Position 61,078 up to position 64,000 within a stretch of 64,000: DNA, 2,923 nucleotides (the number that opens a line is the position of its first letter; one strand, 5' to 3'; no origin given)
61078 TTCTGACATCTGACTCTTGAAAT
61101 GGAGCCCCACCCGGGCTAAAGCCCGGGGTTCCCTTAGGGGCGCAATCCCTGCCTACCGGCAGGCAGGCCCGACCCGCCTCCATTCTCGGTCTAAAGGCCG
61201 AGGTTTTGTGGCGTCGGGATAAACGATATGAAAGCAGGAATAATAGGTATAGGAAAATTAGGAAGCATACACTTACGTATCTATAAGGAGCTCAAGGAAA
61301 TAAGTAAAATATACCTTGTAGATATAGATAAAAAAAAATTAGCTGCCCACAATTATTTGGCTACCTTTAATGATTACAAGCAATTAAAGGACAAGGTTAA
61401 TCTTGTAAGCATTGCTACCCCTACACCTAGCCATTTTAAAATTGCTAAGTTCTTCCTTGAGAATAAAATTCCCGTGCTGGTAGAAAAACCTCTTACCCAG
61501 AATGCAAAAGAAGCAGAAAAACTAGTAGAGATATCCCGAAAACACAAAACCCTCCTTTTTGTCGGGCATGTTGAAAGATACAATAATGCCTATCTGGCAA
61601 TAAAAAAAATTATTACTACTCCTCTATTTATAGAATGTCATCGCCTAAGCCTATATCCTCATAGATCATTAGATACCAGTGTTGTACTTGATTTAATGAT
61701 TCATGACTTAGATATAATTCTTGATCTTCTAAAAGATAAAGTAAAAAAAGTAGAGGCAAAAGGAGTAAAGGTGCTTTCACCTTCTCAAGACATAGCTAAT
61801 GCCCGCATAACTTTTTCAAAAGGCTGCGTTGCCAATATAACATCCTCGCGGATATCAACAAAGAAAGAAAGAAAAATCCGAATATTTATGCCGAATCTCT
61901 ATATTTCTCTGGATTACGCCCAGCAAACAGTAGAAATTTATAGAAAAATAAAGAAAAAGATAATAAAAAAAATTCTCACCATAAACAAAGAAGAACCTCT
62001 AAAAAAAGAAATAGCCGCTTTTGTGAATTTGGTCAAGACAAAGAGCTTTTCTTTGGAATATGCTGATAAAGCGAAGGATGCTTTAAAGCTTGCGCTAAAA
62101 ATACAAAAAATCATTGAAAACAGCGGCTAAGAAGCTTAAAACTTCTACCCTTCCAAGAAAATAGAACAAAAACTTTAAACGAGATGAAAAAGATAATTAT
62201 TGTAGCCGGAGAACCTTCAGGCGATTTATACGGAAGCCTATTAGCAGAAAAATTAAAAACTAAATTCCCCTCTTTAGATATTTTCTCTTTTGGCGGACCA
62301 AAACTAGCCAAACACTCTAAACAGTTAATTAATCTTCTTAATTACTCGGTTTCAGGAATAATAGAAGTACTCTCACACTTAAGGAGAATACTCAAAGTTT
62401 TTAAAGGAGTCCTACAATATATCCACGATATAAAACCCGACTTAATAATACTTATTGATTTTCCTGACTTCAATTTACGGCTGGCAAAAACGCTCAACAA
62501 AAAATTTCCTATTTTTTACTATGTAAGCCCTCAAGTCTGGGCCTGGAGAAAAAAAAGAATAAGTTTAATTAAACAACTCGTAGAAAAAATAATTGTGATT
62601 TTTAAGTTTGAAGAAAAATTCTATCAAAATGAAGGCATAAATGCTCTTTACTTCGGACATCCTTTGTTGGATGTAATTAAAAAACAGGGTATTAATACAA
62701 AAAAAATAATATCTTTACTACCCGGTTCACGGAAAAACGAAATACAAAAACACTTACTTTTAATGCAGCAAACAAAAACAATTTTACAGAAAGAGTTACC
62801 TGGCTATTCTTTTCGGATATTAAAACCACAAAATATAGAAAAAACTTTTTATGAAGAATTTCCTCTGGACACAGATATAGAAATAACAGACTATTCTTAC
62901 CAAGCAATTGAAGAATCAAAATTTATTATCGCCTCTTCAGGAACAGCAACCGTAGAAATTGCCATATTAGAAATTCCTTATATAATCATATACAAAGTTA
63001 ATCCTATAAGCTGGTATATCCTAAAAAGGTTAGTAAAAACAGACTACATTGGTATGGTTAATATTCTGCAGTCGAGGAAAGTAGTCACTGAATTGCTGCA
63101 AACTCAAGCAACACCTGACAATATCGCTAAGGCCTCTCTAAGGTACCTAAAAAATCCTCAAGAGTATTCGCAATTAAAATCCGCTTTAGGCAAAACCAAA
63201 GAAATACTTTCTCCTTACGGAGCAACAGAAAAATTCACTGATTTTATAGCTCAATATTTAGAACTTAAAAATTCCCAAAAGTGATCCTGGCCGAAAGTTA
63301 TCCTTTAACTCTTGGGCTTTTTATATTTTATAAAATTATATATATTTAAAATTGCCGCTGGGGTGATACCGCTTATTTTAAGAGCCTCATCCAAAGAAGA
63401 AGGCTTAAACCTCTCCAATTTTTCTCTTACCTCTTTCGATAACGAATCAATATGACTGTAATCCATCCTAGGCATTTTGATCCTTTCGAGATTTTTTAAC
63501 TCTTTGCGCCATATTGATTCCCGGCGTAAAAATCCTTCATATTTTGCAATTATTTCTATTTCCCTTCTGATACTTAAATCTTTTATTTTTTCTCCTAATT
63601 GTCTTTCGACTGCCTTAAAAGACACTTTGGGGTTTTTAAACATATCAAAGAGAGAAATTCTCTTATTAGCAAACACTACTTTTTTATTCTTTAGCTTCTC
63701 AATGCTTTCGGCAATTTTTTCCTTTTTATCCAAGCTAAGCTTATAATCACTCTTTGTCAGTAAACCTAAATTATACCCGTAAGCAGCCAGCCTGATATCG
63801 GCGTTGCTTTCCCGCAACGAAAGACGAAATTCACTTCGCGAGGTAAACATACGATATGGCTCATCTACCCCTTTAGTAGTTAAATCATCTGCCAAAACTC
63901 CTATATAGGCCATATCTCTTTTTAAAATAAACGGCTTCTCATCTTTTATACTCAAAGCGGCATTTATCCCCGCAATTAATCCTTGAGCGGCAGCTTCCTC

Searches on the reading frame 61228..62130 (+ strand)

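Call 29: search_protein_families(library=pfam, max_evalue=0.01, proteins=[window:61228-62130:+])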
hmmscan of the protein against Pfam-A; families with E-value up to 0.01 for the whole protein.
window:61228-62130:+ (300 aa): 2 families
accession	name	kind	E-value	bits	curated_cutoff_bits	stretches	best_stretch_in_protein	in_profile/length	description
PF01408.29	GFO_IDH_MocA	-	5.7e-21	75.9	24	1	2-114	2-120/120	Oxidoreductase family, NAD-binding Rossmann fold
PF22725.1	GFO_IDH_MocA_C3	-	7.5e-09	36.1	27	1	149-220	42-117/124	GFO/IDH/MocA C-terminal domain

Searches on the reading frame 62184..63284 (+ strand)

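Call 29: search_protein_families(library=pfam, max_evalue=0.01, proteins=[window:62184-63284:+])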
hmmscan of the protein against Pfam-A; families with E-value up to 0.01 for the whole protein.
window:62184-63284:+ (366 aa): 1 family
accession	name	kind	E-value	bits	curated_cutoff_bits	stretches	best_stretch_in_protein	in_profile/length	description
PF02684.21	LpxB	-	4.8e-84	282.8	22.6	1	4-328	1-345/374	Lipid-A-disaccharide synthetase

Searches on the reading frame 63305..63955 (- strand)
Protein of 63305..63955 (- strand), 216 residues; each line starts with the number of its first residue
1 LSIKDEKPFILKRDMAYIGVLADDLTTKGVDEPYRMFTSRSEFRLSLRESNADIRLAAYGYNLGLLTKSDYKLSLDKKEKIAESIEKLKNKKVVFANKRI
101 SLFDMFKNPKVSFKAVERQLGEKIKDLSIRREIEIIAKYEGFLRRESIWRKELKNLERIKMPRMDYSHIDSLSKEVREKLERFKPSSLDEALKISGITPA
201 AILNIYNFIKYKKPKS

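Call 29: search_protein_families(library=pfam, max_evalue=0.01, proteins=[window:63305-63955:-])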
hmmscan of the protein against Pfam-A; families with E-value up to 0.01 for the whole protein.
window:63305-63955:- (216 aa): 2 families
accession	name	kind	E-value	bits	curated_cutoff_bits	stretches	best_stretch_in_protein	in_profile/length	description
PF13932.14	SAM_GIDA_C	-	1.4e-17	63.7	27.1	1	152-205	2-56/57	tRNA modifying enzyme MnmG/GidA C-terminal helical bundle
PF21680.2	GIDA_C_1st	-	5.8e-10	40.2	24.7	1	70-146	3-95/96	tRNA modifying enzyme MnmG/GidA C-terminal helical domain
